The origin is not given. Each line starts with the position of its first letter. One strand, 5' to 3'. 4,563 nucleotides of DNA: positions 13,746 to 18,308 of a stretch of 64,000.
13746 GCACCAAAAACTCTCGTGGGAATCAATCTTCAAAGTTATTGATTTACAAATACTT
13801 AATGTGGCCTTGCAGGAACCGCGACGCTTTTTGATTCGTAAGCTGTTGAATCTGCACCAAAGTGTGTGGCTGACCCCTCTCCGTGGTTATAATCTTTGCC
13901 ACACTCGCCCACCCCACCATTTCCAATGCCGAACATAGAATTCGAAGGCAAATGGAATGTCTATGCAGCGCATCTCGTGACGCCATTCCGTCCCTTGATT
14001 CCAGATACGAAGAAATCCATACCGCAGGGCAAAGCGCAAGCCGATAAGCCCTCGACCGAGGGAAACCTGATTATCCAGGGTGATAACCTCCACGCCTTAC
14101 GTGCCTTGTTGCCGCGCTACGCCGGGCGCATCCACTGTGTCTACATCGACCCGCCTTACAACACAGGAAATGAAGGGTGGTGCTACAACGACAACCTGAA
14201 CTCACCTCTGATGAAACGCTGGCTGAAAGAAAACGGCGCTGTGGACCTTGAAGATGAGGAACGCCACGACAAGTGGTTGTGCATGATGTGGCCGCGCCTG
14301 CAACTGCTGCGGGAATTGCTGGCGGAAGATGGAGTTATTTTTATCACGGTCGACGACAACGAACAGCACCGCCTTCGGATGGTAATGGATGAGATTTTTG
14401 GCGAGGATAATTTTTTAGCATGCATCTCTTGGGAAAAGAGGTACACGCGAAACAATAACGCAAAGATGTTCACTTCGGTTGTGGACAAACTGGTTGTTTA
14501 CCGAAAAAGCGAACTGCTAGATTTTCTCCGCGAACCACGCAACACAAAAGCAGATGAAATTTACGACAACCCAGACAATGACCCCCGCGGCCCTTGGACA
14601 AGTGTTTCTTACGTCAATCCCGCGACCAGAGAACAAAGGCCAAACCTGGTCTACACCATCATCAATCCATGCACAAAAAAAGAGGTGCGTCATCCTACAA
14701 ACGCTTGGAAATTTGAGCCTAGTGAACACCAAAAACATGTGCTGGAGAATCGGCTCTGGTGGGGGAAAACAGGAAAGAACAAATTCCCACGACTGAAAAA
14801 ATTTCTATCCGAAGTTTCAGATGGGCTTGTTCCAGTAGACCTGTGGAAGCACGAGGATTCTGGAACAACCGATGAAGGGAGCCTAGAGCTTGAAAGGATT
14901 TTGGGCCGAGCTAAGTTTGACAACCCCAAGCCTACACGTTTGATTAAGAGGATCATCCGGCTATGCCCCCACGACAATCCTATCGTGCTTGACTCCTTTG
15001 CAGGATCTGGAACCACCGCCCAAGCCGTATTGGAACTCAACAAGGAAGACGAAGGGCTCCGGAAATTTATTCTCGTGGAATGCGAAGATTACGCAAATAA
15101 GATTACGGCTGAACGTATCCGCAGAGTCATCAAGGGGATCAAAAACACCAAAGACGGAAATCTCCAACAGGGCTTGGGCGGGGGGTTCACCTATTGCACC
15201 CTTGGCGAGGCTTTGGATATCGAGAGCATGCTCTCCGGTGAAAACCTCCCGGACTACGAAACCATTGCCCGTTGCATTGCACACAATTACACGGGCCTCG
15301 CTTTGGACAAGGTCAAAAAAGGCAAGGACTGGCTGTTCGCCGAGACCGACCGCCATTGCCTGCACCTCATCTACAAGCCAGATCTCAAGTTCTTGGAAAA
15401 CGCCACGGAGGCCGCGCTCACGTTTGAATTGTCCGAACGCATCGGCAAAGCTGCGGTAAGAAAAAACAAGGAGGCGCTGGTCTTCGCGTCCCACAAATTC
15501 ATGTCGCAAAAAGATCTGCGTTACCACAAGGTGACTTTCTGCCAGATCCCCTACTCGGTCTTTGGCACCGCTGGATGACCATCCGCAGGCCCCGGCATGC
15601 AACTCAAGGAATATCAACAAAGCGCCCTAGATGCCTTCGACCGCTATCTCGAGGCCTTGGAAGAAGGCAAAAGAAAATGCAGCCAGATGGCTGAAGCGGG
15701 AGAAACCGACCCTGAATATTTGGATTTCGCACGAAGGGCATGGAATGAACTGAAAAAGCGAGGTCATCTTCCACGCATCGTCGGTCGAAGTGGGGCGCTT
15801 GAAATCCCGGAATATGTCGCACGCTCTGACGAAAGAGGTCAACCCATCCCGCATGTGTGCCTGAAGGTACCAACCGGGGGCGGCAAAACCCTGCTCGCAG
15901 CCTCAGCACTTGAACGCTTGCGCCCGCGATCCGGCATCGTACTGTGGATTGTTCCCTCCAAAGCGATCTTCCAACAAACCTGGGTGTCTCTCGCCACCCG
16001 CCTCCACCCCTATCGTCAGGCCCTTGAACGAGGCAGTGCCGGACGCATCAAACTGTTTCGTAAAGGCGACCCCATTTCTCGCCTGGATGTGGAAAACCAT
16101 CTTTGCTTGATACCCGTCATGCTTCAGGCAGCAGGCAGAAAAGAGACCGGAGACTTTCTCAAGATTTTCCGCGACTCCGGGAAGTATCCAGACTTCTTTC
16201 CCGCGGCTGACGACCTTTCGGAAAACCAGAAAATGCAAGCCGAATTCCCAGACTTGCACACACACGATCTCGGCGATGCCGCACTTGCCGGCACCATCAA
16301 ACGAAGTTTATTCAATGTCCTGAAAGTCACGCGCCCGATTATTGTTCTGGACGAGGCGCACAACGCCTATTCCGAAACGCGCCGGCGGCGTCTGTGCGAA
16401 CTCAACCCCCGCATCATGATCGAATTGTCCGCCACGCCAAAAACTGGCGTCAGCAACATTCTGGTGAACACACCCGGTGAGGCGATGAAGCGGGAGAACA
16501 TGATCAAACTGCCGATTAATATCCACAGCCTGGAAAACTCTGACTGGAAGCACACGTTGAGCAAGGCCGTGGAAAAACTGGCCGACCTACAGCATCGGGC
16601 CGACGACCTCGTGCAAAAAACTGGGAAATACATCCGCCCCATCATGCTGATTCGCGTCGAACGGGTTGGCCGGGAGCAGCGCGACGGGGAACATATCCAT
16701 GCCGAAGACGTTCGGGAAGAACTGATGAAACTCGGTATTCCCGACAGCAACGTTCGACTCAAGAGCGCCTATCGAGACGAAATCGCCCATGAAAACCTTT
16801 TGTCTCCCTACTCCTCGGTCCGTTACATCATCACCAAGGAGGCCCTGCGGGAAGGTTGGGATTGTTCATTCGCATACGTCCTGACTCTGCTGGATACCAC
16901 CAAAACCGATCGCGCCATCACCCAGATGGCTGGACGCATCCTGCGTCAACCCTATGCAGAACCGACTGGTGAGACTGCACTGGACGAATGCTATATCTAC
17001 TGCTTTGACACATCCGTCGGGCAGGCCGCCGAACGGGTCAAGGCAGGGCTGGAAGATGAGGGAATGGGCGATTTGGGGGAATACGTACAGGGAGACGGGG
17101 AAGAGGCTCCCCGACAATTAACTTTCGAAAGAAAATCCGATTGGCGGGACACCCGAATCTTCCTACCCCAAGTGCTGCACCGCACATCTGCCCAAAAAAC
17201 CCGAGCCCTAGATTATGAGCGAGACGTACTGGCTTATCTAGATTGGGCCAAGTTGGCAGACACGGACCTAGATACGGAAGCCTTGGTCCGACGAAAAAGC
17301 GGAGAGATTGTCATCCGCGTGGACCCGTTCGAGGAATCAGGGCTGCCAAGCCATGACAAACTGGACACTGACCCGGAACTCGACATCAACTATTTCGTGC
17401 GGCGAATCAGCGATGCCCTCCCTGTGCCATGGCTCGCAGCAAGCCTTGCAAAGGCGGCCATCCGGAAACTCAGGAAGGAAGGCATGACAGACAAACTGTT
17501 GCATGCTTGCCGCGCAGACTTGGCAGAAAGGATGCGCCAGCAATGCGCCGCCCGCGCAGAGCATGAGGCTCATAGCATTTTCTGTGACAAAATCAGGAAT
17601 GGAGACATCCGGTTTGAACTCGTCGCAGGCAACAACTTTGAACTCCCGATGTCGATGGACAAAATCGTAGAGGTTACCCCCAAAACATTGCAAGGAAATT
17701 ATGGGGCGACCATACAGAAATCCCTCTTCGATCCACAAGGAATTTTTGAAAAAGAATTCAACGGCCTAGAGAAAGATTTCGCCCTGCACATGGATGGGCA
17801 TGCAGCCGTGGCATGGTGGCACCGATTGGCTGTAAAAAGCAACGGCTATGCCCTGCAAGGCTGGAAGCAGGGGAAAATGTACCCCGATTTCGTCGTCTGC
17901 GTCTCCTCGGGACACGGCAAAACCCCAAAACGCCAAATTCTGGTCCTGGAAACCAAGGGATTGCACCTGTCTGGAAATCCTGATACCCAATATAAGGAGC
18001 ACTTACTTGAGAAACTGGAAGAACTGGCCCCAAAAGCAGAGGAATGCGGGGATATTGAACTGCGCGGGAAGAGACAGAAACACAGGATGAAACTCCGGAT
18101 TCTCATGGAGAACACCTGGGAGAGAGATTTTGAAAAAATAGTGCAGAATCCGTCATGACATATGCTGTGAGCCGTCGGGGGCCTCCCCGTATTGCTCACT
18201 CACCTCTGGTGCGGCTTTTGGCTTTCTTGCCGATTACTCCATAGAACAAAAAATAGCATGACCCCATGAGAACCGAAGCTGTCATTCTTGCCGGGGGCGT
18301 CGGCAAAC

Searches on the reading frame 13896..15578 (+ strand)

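Call 3: search_protein_families(library=pfam, proteins=[window:13896-15578:+], max_evalue=0.1)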
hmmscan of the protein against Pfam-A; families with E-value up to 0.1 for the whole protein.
window:13896-15578:+ (560 aa): 3 families
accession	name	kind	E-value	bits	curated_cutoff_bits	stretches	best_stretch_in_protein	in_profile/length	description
PF01555.25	N6_N4_Mtase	-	1.1e-35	124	26.7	1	79-403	1-218/221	DNA methylase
PF03602.21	Cons_hypoth95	-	2.6e-05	24.4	24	1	73-124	108-156/182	Conserved hypothetical protein 95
PF02086.21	MethyltransfD12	-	0.0019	18.4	22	0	348-419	7-77/253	D12 class N6 adenine-specific DNA methyltransferase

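Call 4: search_protein_families(library=padloc, proteins=[window:13896-15578:+], max_evalue=0.1)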
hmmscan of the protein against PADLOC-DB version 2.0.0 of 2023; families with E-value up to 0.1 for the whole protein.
window:13896-15578:+ (560 aa): 48 families (the best 25 are shown)
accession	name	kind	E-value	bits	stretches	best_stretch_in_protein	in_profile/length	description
PDLC03640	MTase_III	-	7.2e-168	557.9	3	11-202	1-196/654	Type III methyltransferase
PDLC03644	MTase_III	-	5.6e-152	505.2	1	11-555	1-539/542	Type III methyltransferase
PDLC03634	MTase_III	-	9.1e-100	333.3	1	48-417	86-481/621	Type III methyltransferase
PDLC03641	MTase_III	-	1.3e-79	266.5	1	55-410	103-462/657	Type III methyltransferase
PDLC03637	MTase_III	-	3.7e-78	261.4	1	46-401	111-458/513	Type III methyltransferase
PDLC03636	MTase_III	-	7.6e-77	257.4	2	119-554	88-539/575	Type III methyltransferase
PDLC03635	MTase_III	-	5.4e-56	188.6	2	26-212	189-357/708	Type III methyltransferase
PDLC03639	MTase_III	-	2.2e-55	186.1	2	50-269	81-280/639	Type III methyltransferase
PDLC03642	MTase_III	-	1.5e-49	167.1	1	56-423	82-422/528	Type III methyltransferase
PDLC03638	MTase_III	-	2.8e-41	139.7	1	56-417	381-686/816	Type III methyltransferase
PDLC03354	MTase_II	-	1.5e-35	121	1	56-411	55-385/425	Type II methyltransferase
PDLC03646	MTase_III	-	2.5e-33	113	2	252-421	681-848/1057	Type III methyltransferase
PDLC03643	MTase_III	-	5.2e-31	106.3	1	131-406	1-276/465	Type III methyltransferase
PDLC03645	MTase_III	-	1.4e-29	100.7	2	28-172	114-242/709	Type III methyltransferase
PDLC03300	MTase_II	-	7.6e-25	85.6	2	54-205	9-163/302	Type II methyltransferase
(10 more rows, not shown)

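Call 7: search_protein_families(library=ncbifam, proteins=[window:13896-15578:+], max_evalue=0.1)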
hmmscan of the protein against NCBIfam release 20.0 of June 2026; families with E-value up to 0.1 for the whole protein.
window:13896-15578:+ (560 aa): 5 families
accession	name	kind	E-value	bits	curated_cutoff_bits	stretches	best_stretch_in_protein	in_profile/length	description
NF008572.0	PRK11524.1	equivalog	8.8e-11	41.4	292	2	344-409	198-257/294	adenine-specific DNA-methyltransferase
NF050803.1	DnaMtaseCcrMCaul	equivalog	6.2e-09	35.2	830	1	337-415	182-254/350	adenine-specific DNA-methyltransferase CcrM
NF010253.0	PRK13699.1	subfamily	0.0033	17.1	244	1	341-415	144-212/226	DNA methyltransferase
TIGR00095.1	TIGR00095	equivalog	0.0035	17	117.5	1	77-125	123-167/194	16S rRNA (guanine(966)-N(2))-methyltransferase RsmD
NF003779.0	PRK05370.1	equivalog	0.075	11.8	657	0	448-523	339-410/448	argininosuccinate synthase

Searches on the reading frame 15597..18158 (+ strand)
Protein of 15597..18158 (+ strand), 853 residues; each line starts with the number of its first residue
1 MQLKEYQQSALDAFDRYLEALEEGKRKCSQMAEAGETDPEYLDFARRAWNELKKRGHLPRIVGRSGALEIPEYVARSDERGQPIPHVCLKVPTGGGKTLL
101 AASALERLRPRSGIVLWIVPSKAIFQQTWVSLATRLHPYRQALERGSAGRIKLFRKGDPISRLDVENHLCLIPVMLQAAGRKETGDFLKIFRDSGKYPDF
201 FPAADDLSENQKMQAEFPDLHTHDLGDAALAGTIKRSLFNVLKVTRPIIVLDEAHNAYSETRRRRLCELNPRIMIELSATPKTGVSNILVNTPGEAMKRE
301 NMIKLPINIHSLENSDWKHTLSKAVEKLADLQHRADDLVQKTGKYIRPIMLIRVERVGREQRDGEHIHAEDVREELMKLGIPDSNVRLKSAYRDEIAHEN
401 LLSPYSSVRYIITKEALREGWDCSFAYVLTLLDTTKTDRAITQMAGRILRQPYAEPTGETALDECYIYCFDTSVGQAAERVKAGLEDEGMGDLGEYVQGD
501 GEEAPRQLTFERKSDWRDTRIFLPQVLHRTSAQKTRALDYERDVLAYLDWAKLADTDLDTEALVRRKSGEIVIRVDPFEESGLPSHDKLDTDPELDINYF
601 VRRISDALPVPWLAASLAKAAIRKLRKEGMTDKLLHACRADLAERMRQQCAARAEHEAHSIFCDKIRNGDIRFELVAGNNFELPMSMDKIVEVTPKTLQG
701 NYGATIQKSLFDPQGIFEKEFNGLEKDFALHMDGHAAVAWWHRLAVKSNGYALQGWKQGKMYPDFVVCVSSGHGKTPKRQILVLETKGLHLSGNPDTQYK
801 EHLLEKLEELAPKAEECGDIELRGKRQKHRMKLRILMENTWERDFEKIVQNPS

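Call 3: search_protein_families(library=pfam, proteins=[window:15597-18158:+], max_evalue=0.1)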
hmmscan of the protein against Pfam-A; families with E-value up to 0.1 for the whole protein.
window:15597-18158:+ (853 aa): 4 families
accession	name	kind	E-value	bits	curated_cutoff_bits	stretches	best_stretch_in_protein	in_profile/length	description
PF04851.21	ResIII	-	1.1e-12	48.6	22.5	1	2-282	3-163/164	Type III restriction enzyme, res subunit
PF00270.35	DEAD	-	2.6e-07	30.9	26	1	86-138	16-71/167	DEAD/DEAH box helicase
PF13191.12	AAA_16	-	7.4e-05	23.7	32.6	1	62-269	3-155/167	AAA ATPase domain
PF15565.11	Imm30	-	0.013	16.1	27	0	648-700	23-76/98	Immunity protein 30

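Call 4: search_protein_families(library=padloc, proteins=[window:15597-18158:+], max_evalue=0.1)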
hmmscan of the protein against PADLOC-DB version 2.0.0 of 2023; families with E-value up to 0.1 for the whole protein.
window:15597-18158:+ (853 aa): 9 families
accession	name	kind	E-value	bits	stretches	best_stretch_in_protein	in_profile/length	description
PDLC03653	REase_III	-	1.5e-211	703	1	1-844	1-877/883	Type III restriction enzyme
PDLC03650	REase_III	-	1.5e-52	177.1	1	83-481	56-451/898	Type III restriction enzyme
PDLC03647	REase_III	-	1.6e-10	37.8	2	398-452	497-551/989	Type III restriction enzyme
PDLC03648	REase_III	-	1.8e-09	34.3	1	247-471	134-374/871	Type III restriction enzyme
PDLC03649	REase_III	-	1.9e-07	27.4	1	398-455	485-542/973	Type III restriction enzyme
PDLC02707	PbeA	-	3.7e-06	23.8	2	246-282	379-414/672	PbeA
PDLC04531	PDC-M23B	-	0.00032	16.8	1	87-145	316-378/1060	-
PDLC02704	PbeA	-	0.00065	16.3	0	241-284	380-421/682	PbeA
PDLC01765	Cas3c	-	0.0087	13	1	88-136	187-237/612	-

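Call 7: search_protein_families(library=ncbifam, proteins=[window:15597-18158:+], max_evalue=0.1)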
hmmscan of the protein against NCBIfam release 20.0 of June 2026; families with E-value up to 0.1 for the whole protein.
window:15597-18158:+ (853 aa): 4 families
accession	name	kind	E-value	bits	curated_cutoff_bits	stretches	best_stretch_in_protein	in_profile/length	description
NF012027.0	PRK15483.1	equivalog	2.5e-05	22.4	564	1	405-455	499-549/986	type III restriction-modification system endonuclease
NF046055.1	restr_BPTD_3080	equivalog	8.8e-05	20.6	800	0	725-792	863-926/970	BPTD_3080 family restriction endonuclease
TIGR04095.1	dnd_restrict_1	equivalog_domain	0.036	13.1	600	0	240-282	126-169/451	DNA phosphorothioation system restriction enzyme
NF002654.0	PRK02362.1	equivalog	0.08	11.2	887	0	89-124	44-79/739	ATP-dependent DNA helicase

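Call 24: find_related_loci(query=window:15597-18155:+, collection=metagenome_contigs, flank=6000)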
Query window:15597-18155:+ (853 aa) in metagenome_contigs; peptide patterns used: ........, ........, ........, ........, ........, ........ (x = any residue, [..] = any of these).
114 stretches matched a pattern; 28 encode a relative of the query (tblastn E <= 1e-3); 28 distinct loci.
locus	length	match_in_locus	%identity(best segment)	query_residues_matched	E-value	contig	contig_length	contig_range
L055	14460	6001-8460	36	1-843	8e-161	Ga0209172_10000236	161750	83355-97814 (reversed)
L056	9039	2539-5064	35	1-850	1e-155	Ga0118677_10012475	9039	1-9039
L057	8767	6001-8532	36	1-851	3e-155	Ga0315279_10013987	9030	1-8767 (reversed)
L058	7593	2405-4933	34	1-849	1e-149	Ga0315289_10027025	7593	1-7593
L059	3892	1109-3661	35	1-849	5e-155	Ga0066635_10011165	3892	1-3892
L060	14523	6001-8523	34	1-849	3e-148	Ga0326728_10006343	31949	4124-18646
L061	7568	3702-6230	34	1-850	5e-148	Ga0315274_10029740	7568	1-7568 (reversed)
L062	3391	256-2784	34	1-849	7e-154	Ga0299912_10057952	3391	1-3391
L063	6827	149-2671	34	1-849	2e-147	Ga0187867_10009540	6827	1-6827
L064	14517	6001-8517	36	1-849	4e-146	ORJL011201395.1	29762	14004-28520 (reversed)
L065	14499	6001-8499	34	1-842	2e-140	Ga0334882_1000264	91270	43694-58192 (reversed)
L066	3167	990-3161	36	1-726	7e-135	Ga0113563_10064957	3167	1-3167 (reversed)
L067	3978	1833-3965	36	1-712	1e-128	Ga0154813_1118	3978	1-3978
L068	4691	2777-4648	37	1-629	1e-120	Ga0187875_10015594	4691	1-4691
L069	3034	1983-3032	41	1-368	4e-78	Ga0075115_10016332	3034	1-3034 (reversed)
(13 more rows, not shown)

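Call 72: find_homologous_proteins(query=window:15597-18155:+, max_evalue=1e-50)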
Query window:15597-18155:+ (853 aa): 7510 proteins with E <= 1e-50 among 8000 candidates; the best 120 are listed.
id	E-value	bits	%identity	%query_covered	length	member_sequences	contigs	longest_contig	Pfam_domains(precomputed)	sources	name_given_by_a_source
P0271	0.0e+0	1963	100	100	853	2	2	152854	PF00270.36,PF04851.22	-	-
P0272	0.0e+0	1441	72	100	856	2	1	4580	PF04851.22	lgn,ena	-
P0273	0.0e+0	1429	72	100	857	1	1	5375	PF00270.36,PF04851.22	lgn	-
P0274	0.0e+0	1405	71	100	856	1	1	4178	PF04851.22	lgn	-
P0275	0.0e+0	1049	56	99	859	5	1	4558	PF00270.36,PF04851.22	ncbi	ncbi:MAG: DEAD/DEAH box helicase [Gammaproteobacteria bacterium]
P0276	1.4e-283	961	52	100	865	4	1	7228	PF00270.36,PF04851.22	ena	-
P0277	1.2e-280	951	52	99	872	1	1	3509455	PF00270.36,PF04851.22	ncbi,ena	-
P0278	5.0e-280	949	51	100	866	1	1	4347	PF00270.36,PF04851.22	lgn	-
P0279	1.5e-279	948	52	100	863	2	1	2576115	PF00270.36,PF04851.22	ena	-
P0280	4.0e-279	946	50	100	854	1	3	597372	PF00270.36,PF04851.22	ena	-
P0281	1.3e-278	945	52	100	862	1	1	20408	PF00270.36,PF04851.22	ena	-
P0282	9.2e-278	942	51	100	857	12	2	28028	PF00270.36,PF04851.22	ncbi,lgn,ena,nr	ncbi:MAG: DEAD/DEAH box helicase family protein [Gammaproteobacteria bacterium]|nr:DEAD/DEAH box hel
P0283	3.1e-277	940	51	100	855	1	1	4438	PF00270.36,PF04851.22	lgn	-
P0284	3.2e-277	940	51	100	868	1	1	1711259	PF00270.36,PF04851.22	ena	-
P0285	3.2e-276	937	52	100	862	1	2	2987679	PF00270.36,PF04851.22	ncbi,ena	-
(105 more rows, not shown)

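Call 74: find_encoding_contigs(protein=P0273, flank=6000, max_places=2)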
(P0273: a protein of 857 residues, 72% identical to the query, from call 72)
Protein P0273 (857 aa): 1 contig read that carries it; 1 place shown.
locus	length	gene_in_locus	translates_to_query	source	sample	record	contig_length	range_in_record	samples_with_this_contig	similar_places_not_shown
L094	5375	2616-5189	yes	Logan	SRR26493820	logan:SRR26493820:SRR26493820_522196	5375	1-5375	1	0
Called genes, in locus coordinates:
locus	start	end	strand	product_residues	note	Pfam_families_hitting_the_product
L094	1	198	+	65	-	?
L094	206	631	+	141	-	PF02823:ATP-synt_DE_N, PF00401:ATP-synt_DE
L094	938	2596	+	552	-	PF01555:N6_N4_Mtase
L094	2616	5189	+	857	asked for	PF04851:ResIII, PF00270:DEAD (faint)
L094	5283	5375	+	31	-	?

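Call 75: find_encoding_contigs(protein=P0276, flank=6000, max_places=2)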
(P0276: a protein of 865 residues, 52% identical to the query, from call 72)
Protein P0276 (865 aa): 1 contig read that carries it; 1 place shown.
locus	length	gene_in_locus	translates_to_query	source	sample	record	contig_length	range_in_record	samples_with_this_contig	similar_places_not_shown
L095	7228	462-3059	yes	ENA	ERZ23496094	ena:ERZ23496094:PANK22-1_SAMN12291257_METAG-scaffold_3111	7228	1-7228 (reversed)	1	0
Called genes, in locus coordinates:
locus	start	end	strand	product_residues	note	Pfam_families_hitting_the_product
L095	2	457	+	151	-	?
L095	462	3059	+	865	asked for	PF04851:ResIII, PF00270:DEAD (faint)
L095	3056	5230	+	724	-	-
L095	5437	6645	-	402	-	PF21818:DUF6884, PF26468:GIY_YIG_3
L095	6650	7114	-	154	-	PF04343:DUF488, PF22751:DUF488-N3a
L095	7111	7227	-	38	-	?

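Call 76: find_encoding_contigs(protein=P0281, flank=6000, max_places=2)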
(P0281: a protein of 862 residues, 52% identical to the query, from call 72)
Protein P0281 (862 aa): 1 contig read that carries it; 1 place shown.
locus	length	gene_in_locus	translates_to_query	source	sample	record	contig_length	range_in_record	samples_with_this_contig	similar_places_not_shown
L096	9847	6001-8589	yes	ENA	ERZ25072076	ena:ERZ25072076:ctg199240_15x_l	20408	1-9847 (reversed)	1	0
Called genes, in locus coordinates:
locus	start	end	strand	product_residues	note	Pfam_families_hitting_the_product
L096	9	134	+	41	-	-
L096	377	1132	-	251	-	-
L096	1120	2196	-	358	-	PF18144:SMODS, PF21654:DncV-like_NTFase, PF21713:DncV_C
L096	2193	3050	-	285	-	PF01734:Patatin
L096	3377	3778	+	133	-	PF12844:HTH_19 (weak), PF13560:HTH_31, PF01381:HTH_3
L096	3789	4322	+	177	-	PF06114:Peptidase_M78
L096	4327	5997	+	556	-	PF01555:N6_N4_Mtase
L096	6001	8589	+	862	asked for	PF00270:DEAD (faint), PF04851:ResIII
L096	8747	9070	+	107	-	PF14213:DUF4325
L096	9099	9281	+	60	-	-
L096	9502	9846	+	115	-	?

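Call 82: find_encoding_contigs(protein=P0272, flank=6000, max_places=3)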
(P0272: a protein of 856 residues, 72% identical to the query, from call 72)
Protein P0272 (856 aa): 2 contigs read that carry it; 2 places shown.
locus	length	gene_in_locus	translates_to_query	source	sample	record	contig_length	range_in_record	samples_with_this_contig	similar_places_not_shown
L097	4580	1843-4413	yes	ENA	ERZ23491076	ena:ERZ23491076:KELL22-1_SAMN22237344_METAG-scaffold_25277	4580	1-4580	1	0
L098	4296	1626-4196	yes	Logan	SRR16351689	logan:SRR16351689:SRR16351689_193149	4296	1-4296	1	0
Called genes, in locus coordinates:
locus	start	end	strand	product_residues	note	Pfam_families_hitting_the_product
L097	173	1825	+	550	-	PF01555:N6_N4_Mtase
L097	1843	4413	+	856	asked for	PF04851:ResIII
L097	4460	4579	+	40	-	?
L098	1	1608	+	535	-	?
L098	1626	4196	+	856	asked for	PF04851:ResIII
